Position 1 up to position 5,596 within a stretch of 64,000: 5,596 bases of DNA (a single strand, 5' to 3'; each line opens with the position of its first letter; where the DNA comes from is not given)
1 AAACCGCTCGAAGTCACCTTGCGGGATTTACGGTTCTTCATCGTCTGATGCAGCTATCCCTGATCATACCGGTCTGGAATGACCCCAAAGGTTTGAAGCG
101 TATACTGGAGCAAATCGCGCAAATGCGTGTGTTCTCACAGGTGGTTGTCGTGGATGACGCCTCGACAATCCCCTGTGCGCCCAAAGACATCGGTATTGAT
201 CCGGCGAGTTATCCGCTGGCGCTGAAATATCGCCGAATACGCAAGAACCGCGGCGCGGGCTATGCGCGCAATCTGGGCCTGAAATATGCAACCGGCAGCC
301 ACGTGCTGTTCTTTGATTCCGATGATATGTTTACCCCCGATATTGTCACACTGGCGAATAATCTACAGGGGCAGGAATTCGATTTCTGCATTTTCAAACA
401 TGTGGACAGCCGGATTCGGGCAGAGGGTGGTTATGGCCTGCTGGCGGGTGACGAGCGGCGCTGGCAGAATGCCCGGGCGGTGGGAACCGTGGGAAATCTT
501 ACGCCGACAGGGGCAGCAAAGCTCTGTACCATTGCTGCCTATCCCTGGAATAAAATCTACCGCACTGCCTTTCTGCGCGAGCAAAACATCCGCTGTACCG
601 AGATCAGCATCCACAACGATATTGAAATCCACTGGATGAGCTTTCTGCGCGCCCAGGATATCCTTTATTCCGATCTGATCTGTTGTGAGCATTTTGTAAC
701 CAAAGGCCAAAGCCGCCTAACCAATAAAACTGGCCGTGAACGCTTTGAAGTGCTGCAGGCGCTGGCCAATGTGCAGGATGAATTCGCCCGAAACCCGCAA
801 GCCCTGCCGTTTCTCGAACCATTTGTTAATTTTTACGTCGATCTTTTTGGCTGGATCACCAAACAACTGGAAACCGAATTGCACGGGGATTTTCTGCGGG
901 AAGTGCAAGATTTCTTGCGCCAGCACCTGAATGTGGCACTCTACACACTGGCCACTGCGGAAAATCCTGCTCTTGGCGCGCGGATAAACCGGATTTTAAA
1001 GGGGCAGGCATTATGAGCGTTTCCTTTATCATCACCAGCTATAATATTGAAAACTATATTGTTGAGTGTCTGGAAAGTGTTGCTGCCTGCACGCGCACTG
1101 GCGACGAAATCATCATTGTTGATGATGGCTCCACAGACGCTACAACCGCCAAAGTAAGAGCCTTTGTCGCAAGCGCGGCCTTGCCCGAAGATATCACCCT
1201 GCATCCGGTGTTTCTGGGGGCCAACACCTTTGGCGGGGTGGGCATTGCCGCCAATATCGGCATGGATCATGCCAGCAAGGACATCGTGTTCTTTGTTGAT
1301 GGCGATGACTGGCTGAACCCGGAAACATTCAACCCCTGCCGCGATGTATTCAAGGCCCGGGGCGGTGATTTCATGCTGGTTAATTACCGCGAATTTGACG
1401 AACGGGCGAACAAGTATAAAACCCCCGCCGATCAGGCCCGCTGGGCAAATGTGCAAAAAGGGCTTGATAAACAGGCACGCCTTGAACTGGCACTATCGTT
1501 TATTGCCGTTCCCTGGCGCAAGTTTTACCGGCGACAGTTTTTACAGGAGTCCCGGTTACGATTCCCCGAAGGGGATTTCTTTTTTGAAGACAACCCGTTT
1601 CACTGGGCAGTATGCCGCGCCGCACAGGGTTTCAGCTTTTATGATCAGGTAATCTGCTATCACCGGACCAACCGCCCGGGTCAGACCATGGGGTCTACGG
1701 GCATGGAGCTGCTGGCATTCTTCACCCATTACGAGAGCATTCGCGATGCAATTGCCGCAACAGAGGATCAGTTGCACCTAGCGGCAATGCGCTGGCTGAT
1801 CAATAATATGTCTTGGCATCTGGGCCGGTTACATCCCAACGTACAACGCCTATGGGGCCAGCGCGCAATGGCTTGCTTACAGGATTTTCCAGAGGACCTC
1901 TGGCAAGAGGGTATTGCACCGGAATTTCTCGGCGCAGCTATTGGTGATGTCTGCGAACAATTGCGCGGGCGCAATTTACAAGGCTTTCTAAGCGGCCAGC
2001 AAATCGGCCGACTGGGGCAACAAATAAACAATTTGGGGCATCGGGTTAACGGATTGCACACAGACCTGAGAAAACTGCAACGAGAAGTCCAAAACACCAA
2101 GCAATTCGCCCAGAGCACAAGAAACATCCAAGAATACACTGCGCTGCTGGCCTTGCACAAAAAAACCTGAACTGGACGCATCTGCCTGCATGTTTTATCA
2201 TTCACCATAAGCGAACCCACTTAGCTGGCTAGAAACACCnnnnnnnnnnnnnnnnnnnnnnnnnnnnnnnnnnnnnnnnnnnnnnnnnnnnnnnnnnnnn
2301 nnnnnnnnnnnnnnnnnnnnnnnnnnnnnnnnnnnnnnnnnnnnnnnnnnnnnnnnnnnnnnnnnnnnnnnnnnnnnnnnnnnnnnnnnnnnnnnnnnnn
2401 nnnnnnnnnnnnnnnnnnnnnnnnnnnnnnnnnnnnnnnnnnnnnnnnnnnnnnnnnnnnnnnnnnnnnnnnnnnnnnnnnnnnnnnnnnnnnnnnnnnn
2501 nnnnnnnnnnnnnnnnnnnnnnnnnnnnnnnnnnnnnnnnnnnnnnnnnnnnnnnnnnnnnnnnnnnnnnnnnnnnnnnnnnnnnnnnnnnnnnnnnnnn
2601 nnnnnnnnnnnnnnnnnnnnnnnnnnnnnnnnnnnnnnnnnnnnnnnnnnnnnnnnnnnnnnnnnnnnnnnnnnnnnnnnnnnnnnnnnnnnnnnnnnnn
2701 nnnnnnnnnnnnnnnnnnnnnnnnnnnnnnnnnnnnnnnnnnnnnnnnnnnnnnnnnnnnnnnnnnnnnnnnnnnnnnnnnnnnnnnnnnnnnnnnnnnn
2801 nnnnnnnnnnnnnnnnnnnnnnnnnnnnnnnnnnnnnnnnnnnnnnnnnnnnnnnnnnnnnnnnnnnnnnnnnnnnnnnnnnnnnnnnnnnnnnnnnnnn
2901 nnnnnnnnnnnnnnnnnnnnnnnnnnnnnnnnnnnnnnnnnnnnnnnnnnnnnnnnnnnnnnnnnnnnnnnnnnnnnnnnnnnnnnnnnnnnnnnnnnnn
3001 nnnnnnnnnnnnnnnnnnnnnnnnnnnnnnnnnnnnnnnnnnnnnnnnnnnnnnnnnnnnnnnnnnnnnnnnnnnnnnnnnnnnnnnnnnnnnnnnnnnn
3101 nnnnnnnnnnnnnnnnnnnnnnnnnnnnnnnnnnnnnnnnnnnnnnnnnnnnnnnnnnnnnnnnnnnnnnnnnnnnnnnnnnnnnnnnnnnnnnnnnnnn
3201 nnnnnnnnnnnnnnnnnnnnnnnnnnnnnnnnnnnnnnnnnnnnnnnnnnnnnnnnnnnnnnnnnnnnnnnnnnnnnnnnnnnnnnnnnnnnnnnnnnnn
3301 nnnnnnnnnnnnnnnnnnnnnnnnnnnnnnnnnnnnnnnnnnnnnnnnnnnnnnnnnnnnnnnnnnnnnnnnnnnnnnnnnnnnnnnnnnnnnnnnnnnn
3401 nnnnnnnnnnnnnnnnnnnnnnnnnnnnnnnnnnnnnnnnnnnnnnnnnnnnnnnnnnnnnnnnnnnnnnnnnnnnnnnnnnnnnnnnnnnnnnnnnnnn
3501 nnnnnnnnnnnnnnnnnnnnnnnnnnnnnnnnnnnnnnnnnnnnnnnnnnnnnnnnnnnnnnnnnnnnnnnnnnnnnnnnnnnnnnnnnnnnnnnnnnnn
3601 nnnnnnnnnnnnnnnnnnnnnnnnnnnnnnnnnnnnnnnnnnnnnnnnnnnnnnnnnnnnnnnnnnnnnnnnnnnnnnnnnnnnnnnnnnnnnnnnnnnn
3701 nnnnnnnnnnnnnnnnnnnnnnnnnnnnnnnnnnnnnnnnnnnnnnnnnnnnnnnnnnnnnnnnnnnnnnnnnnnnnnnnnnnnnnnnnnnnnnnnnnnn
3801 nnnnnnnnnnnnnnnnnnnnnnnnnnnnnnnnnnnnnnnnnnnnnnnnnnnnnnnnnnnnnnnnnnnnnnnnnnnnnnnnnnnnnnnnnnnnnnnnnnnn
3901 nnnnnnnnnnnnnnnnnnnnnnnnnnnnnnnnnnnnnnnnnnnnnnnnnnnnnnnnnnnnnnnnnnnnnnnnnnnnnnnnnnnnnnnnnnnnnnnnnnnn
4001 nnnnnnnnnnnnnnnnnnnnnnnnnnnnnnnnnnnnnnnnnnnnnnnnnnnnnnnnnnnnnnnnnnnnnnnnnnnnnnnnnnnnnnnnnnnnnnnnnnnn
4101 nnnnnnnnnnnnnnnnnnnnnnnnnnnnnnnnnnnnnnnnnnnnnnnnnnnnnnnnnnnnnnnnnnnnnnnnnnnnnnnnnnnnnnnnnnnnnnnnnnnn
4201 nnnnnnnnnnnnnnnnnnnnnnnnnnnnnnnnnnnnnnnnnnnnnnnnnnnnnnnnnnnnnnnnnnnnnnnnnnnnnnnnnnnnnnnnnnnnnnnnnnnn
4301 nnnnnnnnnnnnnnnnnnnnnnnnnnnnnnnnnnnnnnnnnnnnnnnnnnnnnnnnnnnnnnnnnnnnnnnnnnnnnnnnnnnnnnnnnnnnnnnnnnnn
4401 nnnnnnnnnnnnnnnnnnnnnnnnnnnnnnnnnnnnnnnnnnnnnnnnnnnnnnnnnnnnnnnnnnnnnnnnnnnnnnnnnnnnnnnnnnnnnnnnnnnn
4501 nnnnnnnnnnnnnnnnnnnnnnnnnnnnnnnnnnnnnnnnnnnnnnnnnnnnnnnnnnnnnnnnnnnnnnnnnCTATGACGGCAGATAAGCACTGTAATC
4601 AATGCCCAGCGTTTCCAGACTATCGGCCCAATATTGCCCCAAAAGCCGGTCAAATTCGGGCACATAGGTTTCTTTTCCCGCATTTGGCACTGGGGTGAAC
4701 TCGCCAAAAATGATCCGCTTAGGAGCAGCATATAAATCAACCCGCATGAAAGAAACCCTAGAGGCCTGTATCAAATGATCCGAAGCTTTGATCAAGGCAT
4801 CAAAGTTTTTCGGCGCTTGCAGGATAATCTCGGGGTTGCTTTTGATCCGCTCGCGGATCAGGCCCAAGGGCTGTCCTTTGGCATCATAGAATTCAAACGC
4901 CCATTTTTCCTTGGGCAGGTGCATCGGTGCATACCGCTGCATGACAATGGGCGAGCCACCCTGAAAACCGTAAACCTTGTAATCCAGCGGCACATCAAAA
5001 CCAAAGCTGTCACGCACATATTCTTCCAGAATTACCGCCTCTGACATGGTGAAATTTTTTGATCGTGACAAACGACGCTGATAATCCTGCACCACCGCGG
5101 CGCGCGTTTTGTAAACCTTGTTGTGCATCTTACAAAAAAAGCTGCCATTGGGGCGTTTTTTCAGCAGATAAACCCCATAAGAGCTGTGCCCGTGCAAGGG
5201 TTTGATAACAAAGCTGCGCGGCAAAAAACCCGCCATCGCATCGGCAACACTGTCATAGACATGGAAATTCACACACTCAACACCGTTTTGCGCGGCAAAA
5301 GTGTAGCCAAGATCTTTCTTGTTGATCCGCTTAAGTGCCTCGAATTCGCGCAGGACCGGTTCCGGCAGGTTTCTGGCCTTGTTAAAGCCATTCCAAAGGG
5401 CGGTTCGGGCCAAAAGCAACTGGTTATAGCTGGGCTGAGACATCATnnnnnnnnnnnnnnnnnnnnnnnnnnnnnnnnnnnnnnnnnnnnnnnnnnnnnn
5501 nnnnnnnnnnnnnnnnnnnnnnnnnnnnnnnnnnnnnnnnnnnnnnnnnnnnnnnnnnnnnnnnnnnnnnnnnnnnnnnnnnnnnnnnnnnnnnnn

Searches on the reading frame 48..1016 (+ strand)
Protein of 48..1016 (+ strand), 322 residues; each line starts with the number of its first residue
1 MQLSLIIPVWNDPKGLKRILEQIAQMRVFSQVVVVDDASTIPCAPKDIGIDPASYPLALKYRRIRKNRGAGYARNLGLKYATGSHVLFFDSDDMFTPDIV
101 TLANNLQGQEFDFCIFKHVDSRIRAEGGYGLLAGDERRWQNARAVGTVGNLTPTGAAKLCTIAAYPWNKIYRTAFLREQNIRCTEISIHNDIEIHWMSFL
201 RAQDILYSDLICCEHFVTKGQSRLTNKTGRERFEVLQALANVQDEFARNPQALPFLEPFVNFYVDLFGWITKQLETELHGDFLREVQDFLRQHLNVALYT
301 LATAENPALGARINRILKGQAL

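Call 7: search_protein_families(library=pfam, proteins=[window:48-1016:+], max_evalue=0.0001)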
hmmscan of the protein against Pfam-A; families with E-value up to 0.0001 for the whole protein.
window:48-1016:+ (322 aa): 2 families
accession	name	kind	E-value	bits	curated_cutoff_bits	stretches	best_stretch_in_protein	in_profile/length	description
PF00535.33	Glycos_transf_2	-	4.3e-15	56.5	23.3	1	4-113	1-110/168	Glycosyl transferase family 2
PF10111.15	Glyco_tranf_2_2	-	6.5e-06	26.3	27.3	1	4-100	1-99/276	Glycosyltransferase like family 2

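Call 105: find_encoding_contigs(protein=window:48-1016:+, flank=10000, max_places=2)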
Protein window:48-1016:+ (322 aa): 3 contigs read that carry it; 2 places shown.
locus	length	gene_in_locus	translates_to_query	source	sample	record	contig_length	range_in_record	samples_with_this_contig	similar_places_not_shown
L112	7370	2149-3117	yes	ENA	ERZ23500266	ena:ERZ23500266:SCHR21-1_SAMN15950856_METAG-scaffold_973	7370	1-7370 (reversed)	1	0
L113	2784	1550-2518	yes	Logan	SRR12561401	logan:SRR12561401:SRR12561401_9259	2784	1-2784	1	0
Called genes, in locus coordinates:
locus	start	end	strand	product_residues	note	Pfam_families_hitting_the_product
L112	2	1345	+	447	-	?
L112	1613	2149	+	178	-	-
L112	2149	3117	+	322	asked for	PF00535:Glycos_transf_2, PF10111:Glyco_tranf_2_2 (weak)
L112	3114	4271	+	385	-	PF00535:Glycos_transf_2, PF10111:Glyco_tranf_2_2 (weak), PF13641:Glyco_tranf_2_3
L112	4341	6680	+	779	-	PF00535:Glycos_transf_2, PF13641:Glyco_tranf_2_3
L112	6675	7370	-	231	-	?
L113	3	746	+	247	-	?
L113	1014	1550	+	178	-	-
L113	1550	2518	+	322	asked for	PF00535:Glycos_transf_2, PF10111:Glyco_tranf_2_2 (weak)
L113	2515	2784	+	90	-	?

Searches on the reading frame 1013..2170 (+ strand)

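Call 7: search_protein_families(library=pfam, proteins=[window:1013-2170:+], max_evalue=0.0001)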
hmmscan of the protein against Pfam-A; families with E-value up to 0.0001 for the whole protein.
window:1013-2170:+ (385 aa): 3 families
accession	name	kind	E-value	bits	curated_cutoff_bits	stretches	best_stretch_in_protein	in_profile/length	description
PF00535.33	Glycos_transf_2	-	4.5e-24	85.7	23.3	1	4-178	1-165/168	Glycosyl transferase family 2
PF13641.12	Glyco_tranf_2_3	-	2.4e-09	38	27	1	3-204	3-198/230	Glycosyltransferase like family 2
PF10111.15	Glyco_tranf_2_2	-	1.6e-07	31.6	27.3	1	9-107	6-100/276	Glycosyltransferase like family 2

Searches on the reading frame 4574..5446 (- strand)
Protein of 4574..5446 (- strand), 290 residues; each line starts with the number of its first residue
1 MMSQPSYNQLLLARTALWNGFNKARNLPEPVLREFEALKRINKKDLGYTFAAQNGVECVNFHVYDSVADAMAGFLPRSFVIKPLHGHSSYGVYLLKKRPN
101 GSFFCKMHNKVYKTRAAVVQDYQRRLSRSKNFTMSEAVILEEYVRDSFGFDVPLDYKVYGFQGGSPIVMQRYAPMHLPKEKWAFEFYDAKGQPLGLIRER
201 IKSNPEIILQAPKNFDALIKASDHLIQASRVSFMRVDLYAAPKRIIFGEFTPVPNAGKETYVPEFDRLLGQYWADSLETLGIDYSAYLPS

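Call 7: search_protein_families(library=pfam, proteins=[window:4574-5446:-], max_evalue=0.0001)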
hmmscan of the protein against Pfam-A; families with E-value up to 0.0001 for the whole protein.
window:4574-5446:- (290 aa): 1 family
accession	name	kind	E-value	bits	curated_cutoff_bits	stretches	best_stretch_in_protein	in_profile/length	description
PF14305.11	ATPgrasp_TupA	-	6.2e-20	72.2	25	1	61-272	41-239/241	TupA-like ATPgrasp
